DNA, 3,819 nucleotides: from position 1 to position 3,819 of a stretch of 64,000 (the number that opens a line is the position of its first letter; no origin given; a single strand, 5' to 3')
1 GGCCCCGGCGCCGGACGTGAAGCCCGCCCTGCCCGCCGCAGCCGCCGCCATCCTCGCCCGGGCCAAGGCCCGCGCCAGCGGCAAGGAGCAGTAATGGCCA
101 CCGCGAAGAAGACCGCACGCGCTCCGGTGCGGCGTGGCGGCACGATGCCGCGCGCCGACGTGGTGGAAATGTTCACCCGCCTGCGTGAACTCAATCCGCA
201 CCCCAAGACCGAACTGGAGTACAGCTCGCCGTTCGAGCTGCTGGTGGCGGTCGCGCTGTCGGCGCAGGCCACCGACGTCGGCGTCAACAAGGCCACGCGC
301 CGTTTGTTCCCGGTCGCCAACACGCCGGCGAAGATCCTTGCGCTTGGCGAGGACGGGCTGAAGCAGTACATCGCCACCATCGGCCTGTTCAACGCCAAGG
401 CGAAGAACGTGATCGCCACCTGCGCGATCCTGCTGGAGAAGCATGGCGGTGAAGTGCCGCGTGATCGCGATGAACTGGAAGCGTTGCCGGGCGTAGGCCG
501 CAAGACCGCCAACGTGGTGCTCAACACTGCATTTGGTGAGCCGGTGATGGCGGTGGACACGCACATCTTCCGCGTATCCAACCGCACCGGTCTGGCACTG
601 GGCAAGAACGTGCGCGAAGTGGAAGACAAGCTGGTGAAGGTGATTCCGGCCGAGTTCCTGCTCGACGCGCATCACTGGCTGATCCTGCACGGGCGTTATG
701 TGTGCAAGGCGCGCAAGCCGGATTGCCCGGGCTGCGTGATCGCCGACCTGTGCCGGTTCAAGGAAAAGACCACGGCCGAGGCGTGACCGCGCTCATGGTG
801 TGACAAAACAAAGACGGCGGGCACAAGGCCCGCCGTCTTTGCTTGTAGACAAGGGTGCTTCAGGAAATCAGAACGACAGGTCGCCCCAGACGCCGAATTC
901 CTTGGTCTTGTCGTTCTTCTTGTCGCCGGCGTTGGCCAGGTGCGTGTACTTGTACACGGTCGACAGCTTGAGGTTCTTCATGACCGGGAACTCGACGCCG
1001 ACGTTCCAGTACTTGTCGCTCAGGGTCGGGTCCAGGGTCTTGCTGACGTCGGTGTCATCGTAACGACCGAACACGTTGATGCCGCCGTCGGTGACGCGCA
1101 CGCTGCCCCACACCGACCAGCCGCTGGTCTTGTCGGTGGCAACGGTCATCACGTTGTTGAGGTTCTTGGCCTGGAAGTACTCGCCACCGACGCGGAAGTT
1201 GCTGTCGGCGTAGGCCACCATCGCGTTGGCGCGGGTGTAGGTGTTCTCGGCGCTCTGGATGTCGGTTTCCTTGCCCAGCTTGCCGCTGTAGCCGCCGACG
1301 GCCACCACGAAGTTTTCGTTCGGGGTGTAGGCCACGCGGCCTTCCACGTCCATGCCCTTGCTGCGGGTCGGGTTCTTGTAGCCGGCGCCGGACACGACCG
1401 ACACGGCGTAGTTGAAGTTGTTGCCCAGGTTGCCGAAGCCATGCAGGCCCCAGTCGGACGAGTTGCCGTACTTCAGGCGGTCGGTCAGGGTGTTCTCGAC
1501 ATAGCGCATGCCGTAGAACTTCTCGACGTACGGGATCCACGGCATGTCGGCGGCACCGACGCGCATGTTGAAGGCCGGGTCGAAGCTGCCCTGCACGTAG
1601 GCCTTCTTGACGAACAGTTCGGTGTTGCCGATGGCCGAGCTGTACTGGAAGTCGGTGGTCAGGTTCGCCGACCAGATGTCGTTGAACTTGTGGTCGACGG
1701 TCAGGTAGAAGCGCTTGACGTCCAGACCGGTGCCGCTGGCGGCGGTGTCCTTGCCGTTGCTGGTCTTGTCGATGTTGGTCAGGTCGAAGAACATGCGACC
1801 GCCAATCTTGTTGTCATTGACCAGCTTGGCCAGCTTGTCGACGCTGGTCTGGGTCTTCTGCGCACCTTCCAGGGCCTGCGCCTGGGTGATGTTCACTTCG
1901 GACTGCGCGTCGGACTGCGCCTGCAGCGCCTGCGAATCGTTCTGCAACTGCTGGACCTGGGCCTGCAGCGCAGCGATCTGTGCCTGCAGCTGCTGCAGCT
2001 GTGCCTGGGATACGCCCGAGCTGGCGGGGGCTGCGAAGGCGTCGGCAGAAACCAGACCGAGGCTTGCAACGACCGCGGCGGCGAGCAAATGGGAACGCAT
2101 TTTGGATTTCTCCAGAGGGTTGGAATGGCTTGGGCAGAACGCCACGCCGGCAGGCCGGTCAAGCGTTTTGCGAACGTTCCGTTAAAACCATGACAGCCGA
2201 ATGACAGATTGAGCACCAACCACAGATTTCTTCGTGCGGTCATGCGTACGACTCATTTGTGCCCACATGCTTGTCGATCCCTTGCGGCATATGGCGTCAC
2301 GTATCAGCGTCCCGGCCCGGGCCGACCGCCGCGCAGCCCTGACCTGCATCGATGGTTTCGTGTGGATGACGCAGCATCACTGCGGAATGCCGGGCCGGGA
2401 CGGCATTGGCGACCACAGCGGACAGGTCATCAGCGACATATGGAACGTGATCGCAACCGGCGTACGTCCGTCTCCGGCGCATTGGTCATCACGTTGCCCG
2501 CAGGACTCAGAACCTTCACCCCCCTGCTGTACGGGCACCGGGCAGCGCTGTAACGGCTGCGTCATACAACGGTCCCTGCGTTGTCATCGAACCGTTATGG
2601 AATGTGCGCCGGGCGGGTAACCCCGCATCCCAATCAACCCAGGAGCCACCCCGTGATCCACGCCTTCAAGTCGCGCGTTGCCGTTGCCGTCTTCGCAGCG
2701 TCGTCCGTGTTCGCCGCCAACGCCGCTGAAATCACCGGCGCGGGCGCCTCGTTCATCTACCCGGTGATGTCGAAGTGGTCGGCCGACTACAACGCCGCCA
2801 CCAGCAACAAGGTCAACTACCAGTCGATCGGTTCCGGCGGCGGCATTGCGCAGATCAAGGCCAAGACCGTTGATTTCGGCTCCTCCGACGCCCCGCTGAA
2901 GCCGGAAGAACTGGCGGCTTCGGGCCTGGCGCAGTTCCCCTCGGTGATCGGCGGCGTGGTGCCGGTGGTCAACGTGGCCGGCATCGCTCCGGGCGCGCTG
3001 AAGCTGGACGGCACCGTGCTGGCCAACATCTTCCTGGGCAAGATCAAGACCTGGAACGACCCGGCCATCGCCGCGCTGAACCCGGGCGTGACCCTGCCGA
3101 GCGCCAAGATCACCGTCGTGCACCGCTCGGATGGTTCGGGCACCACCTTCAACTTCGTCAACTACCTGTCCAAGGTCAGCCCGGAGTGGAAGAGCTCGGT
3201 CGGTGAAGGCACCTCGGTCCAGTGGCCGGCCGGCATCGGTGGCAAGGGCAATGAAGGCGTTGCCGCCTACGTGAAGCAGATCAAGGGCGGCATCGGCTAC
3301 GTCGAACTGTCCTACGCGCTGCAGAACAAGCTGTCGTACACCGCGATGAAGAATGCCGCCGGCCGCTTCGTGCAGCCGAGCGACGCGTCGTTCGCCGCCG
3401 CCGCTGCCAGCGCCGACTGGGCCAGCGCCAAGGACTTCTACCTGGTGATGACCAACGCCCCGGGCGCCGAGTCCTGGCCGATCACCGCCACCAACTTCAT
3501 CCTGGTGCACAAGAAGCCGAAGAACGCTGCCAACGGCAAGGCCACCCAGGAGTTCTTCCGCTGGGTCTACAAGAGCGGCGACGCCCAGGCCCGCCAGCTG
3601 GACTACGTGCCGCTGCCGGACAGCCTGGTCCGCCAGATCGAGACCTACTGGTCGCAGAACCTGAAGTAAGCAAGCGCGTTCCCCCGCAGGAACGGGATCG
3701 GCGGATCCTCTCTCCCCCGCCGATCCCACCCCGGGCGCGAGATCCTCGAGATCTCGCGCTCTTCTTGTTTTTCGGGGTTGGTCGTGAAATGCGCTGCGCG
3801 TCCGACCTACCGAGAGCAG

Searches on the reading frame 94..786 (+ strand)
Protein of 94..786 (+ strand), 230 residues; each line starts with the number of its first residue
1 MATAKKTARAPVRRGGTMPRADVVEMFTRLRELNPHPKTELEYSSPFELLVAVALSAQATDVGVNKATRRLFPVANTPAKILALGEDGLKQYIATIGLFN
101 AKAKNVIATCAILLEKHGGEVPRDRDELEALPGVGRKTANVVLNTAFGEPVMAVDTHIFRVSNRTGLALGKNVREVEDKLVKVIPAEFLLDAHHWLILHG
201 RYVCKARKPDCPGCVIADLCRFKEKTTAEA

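Call 21: search_protein_families(library=ncbifam, proteins=[window:94-786:+], max_evalue=0.00001)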
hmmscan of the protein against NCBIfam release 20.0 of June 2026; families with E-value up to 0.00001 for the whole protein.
window:94-786:+ (230 aa): 6 families
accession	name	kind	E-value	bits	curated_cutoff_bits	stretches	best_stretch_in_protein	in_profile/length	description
NF007978.0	PRK10702.1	equivalog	9.1e-106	352.2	405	1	18-226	1-209/211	endonuclease III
TIGR01083.1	nth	equivalog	2.6e-84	281.7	211.7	1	22-211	3-192/192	endonuclease III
TIGR01084.1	mutY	equivalog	3.9e-18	66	286.5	1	95-228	77-214/277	A/G-specific adenine glycosylase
NF053634.1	MonDNAglycDR2438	equivalog_domain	5.6e-18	65.3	400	1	128-221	110-205/219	monofunctional DNA glycosylase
NF008132.0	PRK10880.1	equivalog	5.9e-13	48.6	427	1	96-221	81-210/351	A/G-specific adenine glycosylase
NF010488.0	PRK13910.1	equivalog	1.3e-09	37.8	471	1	99-225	46-172/290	adenine-specific DNA glycosylase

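Call 22: search_protein_families(library=pfam, proteins=[window:94-786:+], max_evalue=0.00001)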
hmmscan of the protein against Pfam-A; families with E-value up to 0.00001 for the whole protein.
window:94-786:+ (230 aa): 2 families
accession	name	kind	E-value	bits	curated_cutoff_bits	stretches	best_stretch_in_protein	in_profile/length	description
PF00730.31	HhH-GPD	-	3.5e-20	72.8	26.2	1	51-185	1-107/108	HhH-GPD superfamily base excision DNA repair protein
PF00633.29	HHH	-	3.4e-10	39.7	24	1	117-144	2-29/30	Helix-hairpin-helix motif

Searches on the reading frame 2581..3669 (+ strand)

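Call 21: search_protein_families(library=ncbifam, proteins=[window:2581-3669:+], max_evalue=0.00001)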
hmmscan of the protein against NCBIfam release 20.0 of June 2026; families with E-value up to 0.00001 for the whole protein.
window:2581-3669:+ (362 aa): 4 families
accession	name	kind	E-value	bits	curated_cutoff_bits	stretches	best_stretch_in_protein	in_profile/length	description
TIGR00975.1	3a0107s03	equivalog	5.8e-130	433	205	1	51-358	1-312/315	phosphate ABC transporter substrate-binding protein PstS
NF008171.0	PRK10918.1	equivalog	2.4e-125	418.1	339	1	31-362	9-338/346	phosphate ABC transporter substrate-binding protein PstS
TIGR02136.1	ptsS_2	subfamily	2.6e-26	92.5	206.6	1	36-345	24-295/295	phosphate ABC transporter substrate-binding protein PstS family protein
TIGR04505.1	PtsS_plasma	equivalog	1.6e-06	27.8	175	0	44-100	24-80/334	phosphate ABC transporter substrate-binding protein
